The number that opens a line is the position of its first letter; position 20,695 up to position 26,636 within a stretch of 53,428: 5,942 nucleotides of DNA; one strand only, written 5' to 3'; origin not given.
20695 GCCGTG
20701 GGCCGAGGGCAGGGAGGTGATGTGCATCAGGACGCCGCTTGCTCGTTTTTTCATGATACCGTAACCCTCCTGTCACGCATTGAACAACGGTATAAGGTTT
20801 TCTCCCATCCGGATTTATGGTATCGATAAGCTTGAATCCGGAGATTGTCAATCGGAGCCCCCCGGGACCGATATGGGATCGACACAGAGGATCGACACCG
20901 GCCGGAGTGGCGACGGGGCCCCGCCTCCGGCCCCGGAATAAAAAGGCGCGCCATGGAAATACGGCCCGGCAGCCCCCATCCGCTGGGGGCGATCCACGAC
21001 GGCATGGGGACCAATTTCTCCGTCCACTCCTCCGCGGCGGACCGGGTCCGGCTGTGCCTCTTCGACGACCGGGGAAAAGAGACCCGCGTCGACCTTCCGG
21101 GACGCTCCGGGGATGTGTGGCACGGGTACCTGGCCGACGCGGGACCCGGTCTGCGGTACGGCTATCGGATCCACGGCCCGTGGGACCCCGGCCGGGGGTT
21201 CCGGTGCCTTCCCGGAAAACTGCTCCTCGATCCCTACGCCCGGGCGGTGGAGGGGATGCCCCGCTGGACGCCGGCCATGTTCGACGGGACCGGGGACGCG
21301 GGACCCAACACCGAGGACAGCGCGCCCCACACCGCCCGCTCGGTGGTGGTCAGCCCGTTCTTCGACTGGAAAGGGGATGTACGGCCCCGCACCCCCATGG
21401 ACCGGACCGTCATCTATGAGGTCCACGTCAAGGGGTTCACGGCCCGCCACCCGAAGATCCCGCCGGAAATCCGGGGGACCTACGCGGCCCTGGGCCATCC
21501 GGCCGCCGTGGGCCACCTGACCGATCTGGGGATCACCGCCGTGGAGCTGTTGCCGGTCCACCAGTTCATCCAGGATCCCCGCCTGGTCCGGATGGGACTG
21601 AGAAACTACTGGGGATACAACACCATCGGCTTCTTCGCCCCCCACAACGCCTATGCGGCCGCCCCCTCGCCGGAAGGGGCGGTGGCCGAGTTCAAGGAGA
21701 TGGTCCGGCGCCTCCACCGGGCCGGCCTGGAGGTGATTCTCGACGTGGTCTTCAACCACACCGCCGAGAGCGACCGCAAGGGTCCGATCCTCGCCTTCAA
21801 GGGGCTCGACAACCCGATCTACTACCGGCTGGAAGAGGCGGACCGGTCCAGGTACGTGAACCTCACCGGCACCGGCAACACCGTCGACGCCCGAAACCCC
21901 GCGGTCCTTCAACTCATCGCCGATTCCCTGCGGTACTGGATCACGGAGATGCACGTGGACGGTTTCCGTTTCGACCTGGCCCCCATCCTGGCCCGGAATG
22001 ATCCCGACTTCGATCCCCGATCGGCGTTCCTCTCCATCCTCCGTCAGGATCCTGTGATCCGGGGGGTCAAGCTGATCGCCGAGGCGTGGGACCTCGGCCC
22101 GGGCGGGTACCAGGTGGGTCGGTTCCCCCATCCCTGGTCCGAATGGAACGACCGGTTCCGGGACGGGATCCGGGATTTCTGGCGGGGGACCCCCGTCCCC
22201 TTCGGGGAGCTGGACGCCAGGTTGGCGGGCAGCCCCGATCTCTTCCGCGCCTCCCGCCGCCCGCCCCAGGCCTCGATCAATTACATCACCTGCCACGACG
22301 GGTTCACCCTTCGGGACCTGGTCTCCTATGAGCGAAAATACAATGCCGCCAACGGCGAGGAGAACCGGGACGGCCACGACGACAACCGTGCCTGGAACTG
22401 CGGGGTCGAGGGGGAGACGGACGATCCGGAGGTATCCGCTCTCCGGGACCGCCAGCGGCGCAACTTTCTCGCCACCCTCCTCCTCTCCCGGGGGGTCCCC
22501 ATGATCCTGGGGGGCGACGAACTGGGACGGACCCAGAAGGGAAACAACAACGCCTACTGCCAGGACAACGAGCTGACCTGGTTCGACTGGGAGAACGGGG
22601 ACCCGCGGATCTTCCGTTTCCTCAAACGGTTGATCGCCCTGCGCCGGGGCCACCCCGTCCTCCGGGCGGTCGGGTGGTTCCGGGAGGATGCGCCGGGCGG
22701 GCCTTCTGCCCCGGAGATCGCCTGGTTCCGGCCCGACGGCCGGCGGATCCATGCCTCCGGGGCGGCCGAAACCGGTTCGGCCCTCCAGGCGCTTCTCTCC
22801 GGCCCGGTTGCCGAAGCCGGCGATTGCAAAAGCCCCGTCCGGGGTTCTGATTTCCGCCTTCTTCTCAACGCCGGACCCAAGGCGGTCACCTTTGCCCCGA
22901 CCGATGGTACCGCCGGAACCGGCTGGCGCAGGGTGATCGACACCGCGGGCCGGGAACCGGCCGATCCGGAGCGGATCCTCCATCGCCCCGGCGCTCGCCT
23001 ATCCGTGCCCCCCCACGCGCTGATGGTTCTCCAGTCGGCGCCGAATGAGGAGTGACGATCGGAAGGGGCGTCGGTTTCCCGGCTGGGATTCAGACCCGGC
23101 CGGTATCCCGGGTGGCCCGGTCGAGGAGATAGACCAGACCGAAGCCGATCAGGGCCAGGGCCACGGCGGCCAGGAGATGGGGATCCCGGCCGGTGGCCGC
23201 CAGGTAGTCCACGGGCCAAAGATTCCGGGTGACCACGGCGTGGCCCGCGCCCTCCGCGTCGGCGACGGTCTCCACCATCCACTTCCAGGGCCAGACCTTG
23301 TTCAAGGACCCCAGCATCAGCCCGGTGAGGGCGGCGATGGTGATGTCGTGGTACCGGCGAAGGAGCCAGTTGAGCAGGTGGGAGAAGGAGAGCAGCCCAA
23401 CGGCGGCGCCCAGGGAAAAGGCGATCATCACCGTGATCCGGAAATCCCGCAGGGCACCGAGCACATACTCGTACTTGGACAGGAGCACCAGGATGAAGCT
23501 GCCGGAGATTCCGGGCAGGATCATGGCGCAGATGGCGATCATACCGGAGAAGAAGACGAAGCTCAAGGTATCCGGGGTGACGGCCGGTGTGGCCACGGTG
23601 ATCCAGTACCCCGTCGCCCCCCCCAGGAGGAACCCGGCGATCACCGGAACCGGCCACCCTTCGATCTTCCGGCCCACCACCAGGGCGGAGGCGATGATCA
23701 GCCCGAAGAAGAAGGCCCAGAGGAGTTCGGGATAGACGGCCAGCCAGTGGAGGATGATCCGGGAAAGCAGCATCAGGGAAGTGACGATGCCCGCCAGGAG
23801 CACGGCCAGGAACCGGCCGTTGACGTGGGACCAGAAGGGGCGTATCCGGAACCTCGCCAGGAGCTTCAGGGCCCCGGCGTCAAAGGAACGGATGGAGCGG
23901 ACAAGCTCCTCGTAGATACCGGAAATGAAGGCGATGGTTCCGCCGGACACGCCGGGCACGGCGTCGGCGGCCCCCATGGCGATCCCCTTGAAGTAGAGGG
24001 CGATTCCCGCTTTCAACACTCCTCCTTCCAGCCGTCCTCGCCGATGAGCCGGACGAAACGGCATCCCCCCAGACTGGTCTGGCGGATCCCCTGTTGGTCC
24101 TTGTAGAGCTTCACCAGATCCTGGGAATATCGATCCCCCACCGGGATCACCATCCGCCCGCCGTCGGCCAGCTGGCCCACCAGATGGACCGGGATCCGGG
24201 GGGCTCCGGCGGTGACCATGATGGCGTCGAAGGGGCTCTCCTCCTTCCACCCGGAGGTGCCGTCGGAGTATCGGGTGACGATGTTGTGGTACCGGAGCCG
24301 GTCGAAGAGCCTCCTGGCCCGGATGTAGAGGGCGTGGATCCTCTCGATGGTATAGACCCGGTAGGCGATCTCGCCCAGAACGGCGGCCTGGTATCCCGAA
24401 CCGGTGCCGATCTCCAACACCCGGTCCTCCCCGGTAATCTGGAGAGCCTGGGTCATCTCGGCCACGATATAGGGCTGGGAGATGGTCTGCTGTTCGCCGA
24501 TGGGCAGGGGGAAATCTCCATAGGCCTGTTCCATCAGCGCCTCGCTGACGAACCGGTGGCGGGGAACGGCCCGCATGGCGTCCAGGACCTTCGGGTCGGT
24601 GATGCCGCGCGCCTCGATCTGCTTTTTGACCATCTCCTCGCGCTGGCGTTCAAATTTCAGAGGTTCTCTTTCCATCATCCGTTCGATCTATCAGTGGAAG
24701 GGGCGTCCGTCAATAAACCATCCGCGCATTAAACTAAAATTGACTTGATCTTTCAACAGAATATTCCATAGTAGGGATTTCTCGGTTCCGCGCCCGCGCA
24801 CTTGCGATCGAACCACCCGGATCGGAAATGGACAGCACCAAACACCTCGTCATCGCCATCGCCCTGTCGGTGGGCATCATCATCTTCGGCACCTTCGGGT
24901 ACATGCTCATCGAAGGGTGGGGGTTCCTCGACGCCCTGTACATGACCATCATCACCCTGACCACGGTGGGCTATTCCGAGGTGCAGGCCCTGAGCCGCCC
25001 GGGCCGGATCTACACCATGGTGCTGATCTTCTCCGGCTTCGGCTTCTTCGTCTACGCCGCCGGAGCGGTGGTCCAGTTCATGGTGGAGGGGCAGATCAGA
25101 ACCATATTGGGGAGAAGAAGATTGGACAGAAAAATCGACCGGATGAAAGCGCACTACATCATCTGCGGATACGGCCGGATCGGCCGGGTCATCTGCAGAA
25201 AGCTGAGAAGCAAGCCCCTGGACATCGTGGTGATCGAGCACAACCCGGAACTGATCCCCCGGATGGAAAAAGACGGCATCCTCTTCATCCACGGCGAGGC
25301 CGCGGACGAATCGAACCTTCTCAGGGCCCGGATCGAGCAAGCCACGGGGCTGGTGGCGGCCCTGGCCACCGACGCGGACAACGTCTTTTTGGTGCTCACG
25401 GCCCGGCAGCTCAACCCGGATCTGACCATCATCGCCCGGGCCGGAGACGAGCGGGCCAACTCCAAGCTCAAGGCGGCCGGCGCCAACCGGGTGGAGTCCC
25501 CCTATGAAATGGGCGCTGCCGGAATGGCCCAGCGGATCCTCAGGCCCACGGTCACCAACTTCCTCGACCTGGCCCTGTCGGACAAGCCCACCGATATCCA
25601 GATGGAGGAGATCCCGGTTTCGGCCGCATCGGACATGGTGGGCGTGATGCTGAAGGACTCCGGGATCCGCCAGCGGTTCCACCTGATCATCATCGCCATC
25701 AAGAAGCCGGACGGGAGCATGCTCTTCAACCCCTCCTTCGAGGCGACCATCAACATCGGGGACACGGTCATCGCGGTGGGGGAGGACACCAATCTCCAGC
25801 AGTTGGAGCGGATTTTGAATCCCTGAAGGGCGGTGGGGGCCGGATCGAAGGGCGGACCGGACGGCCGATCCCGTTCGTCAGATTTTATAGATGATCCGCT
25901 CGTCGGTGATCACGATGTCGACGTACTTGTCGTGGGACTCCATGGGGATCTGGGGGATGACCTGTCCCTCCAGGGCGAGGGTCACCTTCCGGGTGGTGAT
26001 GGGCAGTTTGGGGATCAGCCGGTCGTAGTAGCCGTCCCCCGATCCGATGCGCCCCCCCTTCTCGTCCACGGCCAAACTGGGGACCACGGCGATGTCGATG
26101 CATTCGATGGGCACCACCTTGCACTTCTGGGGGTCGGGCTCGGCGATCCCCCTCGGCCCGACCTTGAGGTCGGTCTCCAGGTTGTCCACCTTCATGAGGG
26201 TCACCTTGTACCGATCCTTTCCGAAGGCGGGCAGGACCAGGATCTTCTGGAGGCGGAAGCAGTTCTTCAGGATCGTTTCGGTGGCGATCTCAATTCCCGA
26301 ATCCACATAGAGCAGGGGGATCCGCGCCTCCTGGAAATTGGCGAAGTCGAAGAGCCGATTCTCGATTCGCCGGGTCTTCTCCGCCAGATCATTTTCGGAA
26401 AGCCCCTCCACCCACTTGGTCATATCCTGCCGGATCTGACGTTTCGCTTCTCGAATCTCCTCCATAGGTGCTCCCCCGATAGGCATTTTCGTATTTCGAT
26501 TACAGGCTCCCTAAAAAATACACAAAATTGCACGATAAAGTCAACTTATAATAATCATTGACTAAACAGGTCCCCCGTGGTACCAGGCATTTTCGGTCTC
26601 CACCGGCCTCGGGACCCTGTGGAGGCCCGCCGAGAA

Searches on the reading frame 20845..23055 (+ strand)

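Call 57: search_protein_families(library=pfam, proteins=[window:20845-23055:+], max_evalue=0.00001)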
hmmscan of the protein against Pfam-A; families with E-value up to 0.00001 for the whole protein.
window:20845-23055:+ (736 aa): 2 families
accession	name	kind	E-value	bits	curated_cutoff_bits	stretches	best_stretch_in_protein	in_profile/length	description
PF02922.24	CBM_48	-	6.9e-18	65.2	22.4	1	46-132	1-83/83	Carbohydrate-binding module 48 (Isoamylase N-terminal domain)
PF00128.31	Alpha-amylase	-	1.8e-15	57.6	22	1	225-309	28-95/446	Alpha amylase, catalytic domain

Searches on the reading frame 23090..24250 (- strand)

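Call 57: search_protein_families(library=pfam, proteins=[window:23090-24250:-], max_evalue=0.00001)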
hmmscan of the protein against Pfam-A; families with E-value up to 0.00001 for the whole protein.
window:23090-24250:- (386 aa): 1 family
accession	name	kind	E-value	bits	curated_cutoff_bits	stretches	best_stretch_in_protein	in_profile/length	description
PF04018.18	VCA0040-like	-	4.6e-93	311.8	26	1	92-334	1-243/246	Undecaprenyl phosphate translocase-like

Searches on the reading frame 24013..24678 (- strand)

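Call 57: search_protein_families(library=pfam, proteins=[window:24013-24678:-], max_evalue=0.00001)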
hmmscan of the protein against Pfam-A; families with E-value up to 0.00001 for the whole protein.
window:24013-24678:- (221 aa): 1 family
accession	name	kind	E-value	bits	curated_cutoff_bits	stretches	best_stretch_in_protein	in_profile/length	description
PF01135.25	PCMT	-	8.3e-62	209.1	20.3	1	12-213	2-207/210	Protein-L-isoaspartate(D-aspartate) O-methyltransferase (PCMT)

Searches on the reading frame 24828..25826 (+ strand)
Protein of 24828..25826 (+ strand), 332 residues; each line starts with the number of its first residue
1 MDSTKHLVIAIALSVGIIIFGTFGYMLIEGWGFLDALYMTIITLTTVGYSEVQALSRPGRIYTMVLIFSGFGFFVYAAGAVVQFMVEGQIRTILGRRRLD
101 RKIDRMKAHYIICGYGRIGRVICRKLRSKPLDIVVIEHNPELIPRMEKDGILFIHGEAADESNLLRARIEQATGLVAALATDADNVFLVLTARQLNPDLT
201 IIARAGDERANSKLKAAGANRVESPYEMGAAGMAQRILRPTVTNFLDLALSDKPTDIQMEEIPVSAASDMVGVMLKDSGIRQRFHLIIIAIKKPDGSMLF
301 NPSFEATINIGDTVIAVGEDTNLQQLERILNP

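Call 57: search_protein_families(library=pfam, proteins=[window:24828-25826:+], max_evalue=0.00001)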
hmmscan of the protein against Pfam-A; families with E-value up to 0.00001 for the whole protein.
window:24828-25826:+ (332 aa): 3 families
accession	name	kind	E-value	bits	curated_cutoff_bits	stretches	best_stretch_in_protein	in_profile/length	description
PF02254.24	TrkA_N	-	6e-32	110.8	23.8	1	110-225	1-116/116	TrkA-N domain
PF07885.22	Ion_trans_2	-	3e-16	59.5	22.5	1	14-86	3-78/79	Ion channel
PF02080.26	TrkA_C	-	3.3e-11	43.3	27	1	259-330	1-70/71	TrkA-C domain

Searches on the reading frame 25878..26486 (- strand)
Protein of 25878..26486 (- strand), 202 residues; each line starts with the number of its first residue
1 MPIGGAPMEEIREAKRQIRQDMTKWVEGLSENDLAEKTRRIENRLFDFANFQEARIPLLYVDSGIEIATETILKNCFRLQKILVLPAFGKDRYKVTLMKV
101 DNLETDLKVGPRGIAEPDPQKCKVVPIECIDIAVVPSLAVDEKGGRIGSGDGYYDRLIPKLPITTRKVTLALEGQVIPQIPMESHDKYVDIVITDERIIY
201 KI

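Call 57: search_protein_families(library=pfam, proteins=[window:25878-26486:-], max_evalue=0.00001)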
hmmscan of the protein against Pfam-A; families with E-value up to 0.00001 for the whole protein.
window:25878-26486:- (202 aa): 1 family
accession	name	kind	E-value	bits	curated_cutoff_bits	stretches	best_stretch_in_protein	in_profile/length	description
PF01812.26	5-FTHF_cyc-lig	-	2.5e-34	119.3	27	1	15-194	1-185/186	5-formyltetrahydrofolate cyclo-ligase family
